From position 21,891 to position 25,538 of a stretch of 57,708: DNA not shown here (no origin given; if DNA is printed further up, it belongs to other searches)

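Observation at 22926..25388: CdsA is preceded, in the same open frame, by ~820 codons of acidic Trp-studded low-complexity sequence with tandem repeats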

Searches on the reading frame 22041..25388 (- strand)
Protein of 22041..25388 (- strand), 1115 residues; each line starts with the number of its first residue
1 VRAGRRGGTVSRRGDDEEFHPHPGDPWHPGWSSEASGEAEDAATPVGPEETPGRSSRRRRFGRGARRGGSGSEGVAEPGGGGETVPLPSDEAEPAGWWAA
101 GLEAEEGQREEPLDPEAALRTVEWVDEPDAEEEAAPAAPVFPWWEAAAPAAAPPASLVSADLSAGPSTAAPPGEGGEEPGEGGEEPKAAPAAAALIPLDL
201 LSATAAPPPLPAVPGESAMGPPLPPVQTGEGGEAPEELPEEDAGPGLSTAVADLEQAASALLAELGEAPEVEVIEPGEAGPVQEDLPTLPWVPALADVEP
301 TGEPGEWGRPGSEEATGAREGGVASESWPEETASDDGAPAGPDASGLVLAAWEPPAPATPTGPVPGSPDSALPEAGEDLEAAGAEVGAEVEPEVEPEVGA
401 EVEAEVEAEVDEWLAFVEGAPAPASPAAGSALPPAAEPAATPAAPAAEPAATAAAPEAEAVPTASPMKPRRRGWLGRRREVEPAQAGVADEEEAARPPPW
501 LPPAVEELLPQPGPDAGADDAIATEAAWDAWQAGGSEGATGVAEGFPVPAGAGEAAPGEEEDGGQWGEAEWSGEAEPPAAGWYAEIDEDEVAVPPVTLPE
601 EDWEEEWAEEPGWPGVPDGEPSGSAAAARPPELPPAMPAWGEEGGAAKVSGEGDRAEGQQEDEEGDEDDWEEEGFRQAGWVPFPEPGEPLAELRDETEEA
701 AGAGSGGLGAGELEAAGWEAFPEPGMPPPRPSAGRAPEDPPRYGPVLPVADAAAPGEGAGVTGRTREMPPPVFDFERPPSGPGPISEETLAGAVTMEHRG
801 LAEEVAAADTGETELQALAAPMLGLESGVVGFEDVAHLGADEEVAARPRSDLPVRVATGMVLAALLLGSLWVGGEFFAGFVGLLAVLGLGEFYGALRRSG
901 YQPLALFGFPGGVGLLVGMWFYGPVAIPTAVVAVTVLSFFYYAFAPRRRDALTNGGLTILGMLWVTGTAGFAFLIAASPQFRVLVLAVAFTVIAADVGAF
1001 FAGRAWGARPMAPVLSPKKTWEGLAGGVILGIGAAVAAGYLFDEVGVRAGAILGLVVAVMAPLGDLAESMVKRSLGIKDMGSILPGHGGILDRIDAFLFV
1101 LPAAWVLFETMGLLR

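Call 5: search_protein_families(library=pfam, proteins=[window:22041-25388:-], max_evalue=1)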
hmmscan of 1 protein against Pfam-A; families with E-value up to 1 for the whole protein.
window:22041-25388:- (1115 aa): 2 families
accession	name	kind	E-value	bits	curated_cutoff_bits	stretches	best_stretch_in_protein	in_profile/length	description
PF01148.25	CTP_transf_1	-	5.7e-52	177.6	24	1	854-1109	2-262/264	Cytidylyltransferase family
PF01864.22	CarS-like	-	0.004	17.6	22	1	1017-1096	46-128/175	CDP-archaeol synthase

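Call 6: search_protein_families(library=ncbifam, proteins=[window:22041-25388:-], max_evalue=1)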
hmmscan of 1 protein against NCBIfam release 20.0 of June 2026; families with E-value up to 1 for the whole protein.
window:22041-25388:- (1115 aa): 2 families
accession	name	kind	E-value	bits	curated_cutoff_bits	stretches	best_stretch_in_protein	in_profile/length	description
NF008635.0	PRK11624.1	equivalog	1.2e-25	90.5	385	1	983-1103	152-273/285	phosphatidate cytidylyltransferase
NF003114.0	PRK04032.1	equivalog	4.5e-07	29.9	148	1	1014-1085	45-117/172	CDP-2,3-bis-(O-geranylgeranyl)-sn-glycerol synthase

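Call 8: find_homologous_proteins(query=window:22041-25388:-, max_evalue=0.00001)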
Query window:22041-25388:- (1115 aa): 3 proteins with E <= 0.00001 among 8000 candidates.
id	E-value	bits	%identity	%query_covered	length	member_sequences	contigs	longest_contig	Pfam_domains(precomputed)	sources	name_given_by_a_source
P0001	0.0e+0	2344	100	99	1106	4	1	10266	PF01148.26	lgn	-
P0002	8.3e-183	629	70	40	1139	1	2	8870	PF01148.26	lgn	-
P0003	3.6e-24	103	90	1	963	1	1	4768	-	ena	-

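Call 15: find_encoding_contigs(protein=P0002, flank=4000, max_places=3)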
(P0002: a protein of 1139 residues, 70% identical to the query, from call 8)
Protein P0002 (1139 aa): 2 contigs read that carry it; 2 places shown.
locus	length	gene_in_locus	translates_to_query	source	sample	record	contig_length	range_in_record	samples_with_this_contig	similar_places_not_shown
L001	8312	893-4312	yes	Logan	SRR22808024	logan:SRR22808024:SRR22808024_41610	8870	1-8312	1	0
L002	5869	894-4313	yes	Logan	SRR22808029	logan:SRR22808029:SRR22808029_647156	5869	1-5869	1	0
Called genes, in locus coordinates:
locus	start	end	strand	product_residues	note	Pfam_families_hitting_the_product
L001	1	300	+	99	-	?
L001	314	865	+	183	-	PF01765:RRF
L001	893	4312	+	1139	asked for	PF01148:CTP_transf_1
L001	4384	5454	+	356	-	PF02670:DXP_reductoisom, PF08436:DXP_redisom_C, PF13288:DXPR_C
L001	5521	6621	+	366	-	PF02163:Peptidase_M50, PF13180:PDZ_2 (weak), PF17820:PDZ_6 (weak)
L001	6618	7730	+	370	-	PF04551:GcpE, PF26540:GcpE_C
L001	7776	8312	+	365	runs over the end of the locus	?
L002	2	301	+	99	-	?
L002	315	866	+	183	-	PF01765:RRF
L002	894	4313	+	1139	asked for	PF01148:CTP_transf_1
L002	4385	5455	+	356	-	PF02670:DXP_reductoisom, PF08436:DXP_redisom_C, PF13288:DXPR_C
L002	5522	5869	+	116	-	?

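Call 16: find_encoding_contigs(protein=P0003, flank=4000, max_places=3)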
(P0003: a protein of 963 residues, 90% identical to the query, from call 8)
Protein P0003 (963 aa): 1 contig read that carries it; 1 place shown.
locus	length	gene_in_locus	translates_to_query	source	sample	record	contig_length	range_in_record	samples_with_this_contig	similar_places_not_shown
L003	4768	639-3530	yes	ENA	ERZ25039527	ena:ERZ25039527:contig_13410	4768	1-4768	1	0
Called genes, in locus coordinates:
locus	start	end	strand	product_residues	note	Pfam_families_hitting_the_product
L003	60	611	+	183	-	PF01765:RRF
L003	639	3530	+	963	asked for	-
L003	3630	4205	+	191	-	PF01148:CTP_transf_1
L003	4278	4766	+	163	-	?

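Call 21: find_related_loci(query=A2, collection=genome_contigs, flank=5000)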
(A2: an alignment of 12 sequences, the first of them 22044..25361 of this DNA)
Query A2 (1106 aa) in genome_contigs; peptide patterns used: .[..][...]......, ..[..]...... (x = any residue, [..] = any of these).
599 stretches matched a pattern (row limit reached: there are more); 576 encode a relative of the query (tblastn E <= 1e-3); the best 80 are kept; 80 distinct loci.
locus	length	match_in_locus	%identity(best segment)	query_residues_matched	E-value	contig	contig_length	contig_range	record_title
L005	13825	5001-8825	58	1-1106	8e-171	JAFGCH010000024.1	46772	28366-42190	MAG: Acidimicrobiia bacterium isolate Zod_Metabat.1092 k87_747262, whole genome shotgun sequence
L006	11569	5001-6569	66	561-1106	0e+0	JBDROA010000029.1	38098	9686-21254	MAG: Actinomycetota bacterium isolate MEGAHIT-group-1.925 k141_6294167, whole genome shotgun sequence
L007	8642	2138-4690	59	5-1105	6e-115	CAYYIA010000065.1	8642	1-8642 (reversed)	MAG TPA_asm: uncultured Acidimicrobiia bacterium isolate SRP173033_co3_75 genome assembly, contig: NODE_11582_length_864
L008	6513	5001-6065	53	752-1105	5e-108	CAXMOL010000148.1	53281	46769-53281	MAG: uncultured Kiloniellaceae bacterium isolate 07C-BC-St04_bin.20.orig genome assembly, contig: k141_2478502, whole ge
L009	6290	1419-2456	57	758-1105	3e-104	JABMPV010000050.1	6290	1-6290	MAG: bacterium isolate bin.66 k141_1012014, whole genome shotgun sequence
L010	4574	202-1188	57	777-1105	3e-97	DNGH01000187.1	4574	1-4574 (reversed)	MAG TPA_asm: Actinomycetota bacterium isolate UBA11373 contig_6889, whole genome shotgun sequence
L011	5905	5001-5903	54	781-1079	1e-89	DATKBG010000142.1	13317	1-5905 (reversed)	MAG TPA_asm: Acidimicrobiia bacterium isolate SMAG_U14414 k141_3511846, whole genome shotgun sequence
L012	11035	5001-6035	45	765-1105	3e-73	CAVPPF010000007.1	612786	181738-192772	MAG: uncultured Actinomycetota bacterium isolate MFD09964.bin.1.235 genome assembly, contig: contig_9904, whole genome s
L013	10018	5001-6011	48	774-1105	1e-67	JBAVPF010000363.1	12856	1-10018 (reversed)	MAG: Acidimicrobiia bacterium isolate MFD02586_ilm_asm_bin11 k127_192390, whole genome shotgun sequence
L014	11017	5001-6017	43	768-1105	6e-67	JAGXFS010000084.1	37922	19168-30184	MAG: Acidimicrobiia bacterium isolate LH_M20 k141_609963, whole genome shotgun sequence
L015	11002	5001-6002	46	776-1105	7e-67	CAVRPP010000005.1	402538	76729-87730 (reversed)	MAG: uncultured Actinomycetota bacterium isolate MFD03551.bin.1.99 genome assembly, contig: contig_18440, whole genome s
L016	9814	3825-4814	45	778-1103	2e-66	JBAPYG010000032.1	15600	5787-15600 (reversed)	MAG: Acidimicrobiia bacterium isolate MFD00166_ilm_asm_bin5 k127_169236, whole genome shotgun sequence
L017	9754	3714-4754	43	765-1105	2e-65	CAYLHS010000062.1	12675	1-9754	MAG TPA_asm: uncultured Acidimicrobiia bacterium isolate binchicken_co151_350 genome assembly, contig: NODE_7411_length_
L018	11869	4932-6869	46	6-1105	3e-65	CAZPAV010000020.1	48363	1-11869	MAG TPA_asm: uncultured Acidimicrobiaceae bacterium isolate binchicken_co64_98 genome assembly, contig: NODE_403_length_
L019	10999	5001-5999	46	777-1105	2e-59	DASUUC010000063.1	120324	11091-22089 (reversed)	MAG TPA_asm: Acidimicrobiia bacterium isolate SMAG_U1779 k141_1074173, whole genome shotgun sequence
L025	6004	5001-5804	45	839-1102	1e-53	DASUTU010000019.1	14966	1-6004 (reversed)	MAG TPA_asm: Actinomycetota bacterium isolate SMAG_U1771 k141_1431049, whole genome shotgun sequence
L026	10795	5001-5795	40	842-1102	1e-52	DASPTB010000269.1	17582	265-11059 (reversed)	MAG TPA_asm: Actinomycetota bacterium isolate SMAG_U12266 k141_699540, whole genome shotgun sequence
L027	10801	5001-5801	44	839-1102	1e-52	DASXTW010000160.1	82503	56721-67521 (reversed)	MAG TPA_asm: Actinomycetota bacterium isolate SMAG_U4702 k141_2079904, whole genome shotgun sequence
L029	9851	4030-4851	42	833-1102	2e-52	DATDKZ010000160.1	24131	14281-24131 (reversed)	MAG TPA_asm: Actinomycetota bacterium isolate SMAG_U371 k141_1421151, whole genome shotgun sequence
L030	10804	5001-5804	43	839-1102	3e-51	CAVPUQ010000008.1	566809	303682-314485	MAG: uncultured Actinomycetes bacterium isolate MFD09964.bin.2.60 genome assembly, contig: contig_52566, whole genome sh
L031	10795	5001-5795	38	845-1104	3e-50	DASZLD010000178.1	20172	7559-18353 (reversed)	MAG TPA_asm: Acidimicrobiales bacterium isolate SMAG_U5855 k141_2034730, whole genome shotgun sequence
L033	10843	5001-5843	41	829-1102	1e-49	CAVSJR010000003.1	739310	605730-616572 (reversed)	MAG: uncultured Actinomycetes bacterium isolate MFD09212.bin.2.46 genome assembly, contig: contig_21408, whole genome sh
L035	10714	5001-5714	45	868-1102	4e-49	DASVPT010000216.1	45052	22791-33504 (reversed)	MAG TPA_asm: Actinomycetota bacterium isolate SMAG_U3186 k141_353308, whole genome shotgun sequence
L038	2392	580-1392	43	839-1102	1e-49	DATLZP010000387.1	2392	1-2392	MAG TPA_asm: Actinomycetota bacterium isolate SMAG_U13301 k141_230132, whole genome shotgun sequence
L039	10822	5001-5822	43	833-1102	6e-48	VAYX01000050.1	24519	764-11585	MAG: Actinobacteria bacterium isolate AC_69 14_1009_16_40cm_scaffold_8685, whole genome shotgun sequence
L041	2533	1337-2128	39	841-1102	8e-49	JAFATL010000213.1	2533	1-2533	MAG: Actinomycetota bacterium isolate CP_BM_ER_R9_11 BM_ER_R9_k147_920869, whole genome shotgun sequence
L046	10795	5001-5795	40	842-1102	8e-46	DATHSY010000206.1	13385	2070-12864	MAG TPA_asm: Actinomycetota bacterium isolate SMAG_U16063 k141_361852, whole genome shotgun sequence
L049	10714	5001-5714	40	871-1105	7e-45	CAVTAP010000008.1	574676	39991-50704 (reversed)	MAG: uncultured Actinomycetota bacterium isolate MFD04651.bin.1.172 genome assembly, contig: contig_2397, whole genome s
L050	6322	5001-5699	42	877-1102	1e-44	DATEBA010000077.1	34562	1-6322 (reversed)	MAG TPA_asm: Actinomycetota bacterium isolate SMAG_U8232 k141_2502386, whole genome shotgun sequence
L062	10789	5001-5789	39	845-1102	3e-41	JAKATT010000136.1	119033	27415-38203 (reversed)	MAG: Actinomycetes bacterium isolate YP3.bin102 NODE_169_length_119033_cov_5.86948, whole genome shotgun sequence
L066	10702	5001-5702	39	876-1102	4e-41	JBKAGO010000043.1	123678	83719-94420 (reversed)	MAG: Acidimicrobiales bacterium isolate Ske_MAG14 Ske_MAG14_0043, whole genome shotgun sequence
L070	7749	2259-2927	40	882-1102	1e-40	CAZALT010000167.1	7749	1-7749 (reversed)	MAG TPA_asm: uncultured Rhabdothermincola sp. isolate SRP344714_co2_478 genome assembly, contig: NODE_24922_length_7749_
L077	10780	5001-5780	38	847-1105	6e-40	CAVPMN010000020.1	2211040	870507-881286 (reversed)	MAG: uncultured Iamiaceae bacterium isolate MFD09779.bin.2.32 genome assembly, contig: contig_7630, whole genome shotgun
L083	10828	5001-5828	41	841-1102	2e-40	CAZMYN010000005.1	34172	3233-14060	MAG TPA_asm: uncultured Acidimicrobiales bacterium isolate binchicken_co400_21 genome assembly, contig: NODE_53_length_3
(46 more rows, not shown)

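Call 25: search_protein_families(library=pfam, proteins=[L005:5001-8825:+, L006:3333-6569:+, L008:3021-6068:+, L007:2129-4693:+, L026:3993-5801:+, L049:3189-5714:+, L077:4161-6920:+, L031:3570-5798:+, L062:3843-5795:+, L012:4650-6038:+], max_evalue=0.01)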
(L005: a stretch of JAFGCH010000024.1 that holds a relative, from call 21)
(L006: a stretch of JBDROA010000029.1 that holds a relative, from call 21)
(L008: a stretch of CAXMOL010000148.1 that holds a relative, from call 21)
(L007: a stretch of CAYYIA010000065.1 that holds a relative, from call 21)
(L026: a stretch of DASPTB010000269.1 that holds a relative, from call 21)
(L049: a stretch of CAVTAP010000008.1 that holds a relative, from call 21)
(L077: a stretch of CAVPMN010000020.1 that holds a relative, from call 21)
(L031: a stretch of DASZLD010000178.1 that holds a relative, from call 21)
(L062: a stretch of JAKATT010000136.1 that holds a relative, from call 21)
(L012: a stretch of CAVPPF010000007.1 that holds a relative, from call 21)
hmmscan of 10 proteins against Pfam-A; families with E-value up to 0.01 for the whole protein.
L005:5001-8825:+ (1275 aa): 2 families
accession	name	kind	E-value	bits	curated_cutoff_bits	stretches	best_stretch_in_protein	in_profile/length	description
PF01148.25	CTP_transf_1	-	3.2e-52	178.4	24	1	1014-1269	2-262/264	Cytidylyltransferase family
PF01864.22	CarS-like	-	0.006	17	22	0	1178-1255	47-127/175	CDP-archaeol synthase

L006:3333-6569:+ (1079 aa): 1 family
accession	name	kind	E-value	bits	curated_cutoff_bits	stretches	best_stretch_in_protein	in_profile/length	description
PF01148.25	CTP_transf_1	-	2.1e-50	172.5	24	1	818-1073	2-262/264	Cytidylyltransferase family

L008:3021-6068:+ (1016 aa): 1 family
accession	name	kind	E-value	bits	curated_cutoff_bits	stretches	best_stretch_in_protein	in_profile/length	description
PF01148.25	CTP_transf_1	-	1.3e-49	169.9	24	1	754-1010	2-262/264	Cytidylyltransferase family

L007:2129-4693:+ (855 aa): 1 family
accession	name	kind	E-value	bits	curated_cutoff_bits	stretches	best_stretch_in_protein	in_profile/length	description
PF01148.25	CTP_transf_1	-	6.7e-51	174.1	24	1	595-850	3-263/264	Cytidylyltransferase family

L026:3993-5801:+ (603 aa): 1 family
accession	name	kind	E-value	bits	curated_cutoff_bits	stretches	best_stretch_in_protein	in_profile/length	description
PF01148.25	CTP_transf_1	-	3e-55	188.3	24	1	341-600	3-263/264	Cytidylyltransferase family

L049:3189-5714:+ (842 aa): 2 families
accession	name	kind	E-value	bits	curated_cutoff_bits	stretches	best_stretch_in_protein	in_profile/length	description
PF01148.25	CTP_transf_1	-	4.2e-51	174.8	24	1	579-839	2-264/264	Cytidylyltransferase family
PF01864.22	CarS-like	-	0.0002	21.9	22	1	743-837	48-141/175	CDP-archaeol synthase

L077:4161-6920:+ (920 aa): 1 family
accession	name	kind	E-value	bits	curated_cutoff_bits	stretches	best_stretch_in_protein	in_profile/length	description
PF01148.25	CTP_transf_1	-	7.7e-52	177.2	24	1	281-536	6-263/264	Cytidylyltransferase family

L031:3570-5798:+ (743 aa): 1 family
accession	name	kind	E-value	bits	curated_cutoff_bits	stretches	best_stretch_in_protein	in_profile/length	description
PF01148.25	CTP_transf_1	-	1.5e-52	179.5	24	1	478-740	2-264/264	Cytidylyltransferase family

L062:3843-5795:+ (651 aa): 2 families
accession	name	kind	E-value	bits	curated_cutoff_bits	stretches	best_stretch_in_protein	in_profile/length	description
PF01148.25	CTP_transf_1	-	4.9e-53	181.1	24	1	388-649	3-264/264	Cytidylyltransferase family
PF01864.22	CarS-like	-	0.0019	18.7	22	1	560-637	59-131/175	CDP-archaeol synthase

L012:4650-6038:+ (463 aa): 2 families
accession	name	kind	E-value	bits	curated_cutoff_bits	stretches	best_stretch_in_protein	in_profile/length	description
PF01148.25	CTP_transf_1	-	2.2e-53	182.2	24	1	199-456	2-261/264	Cytidylyltransferase family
PF01864.22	CarS-like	-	0.0046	17.4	22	1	323-448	11-132/175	CDP-archaeol synthase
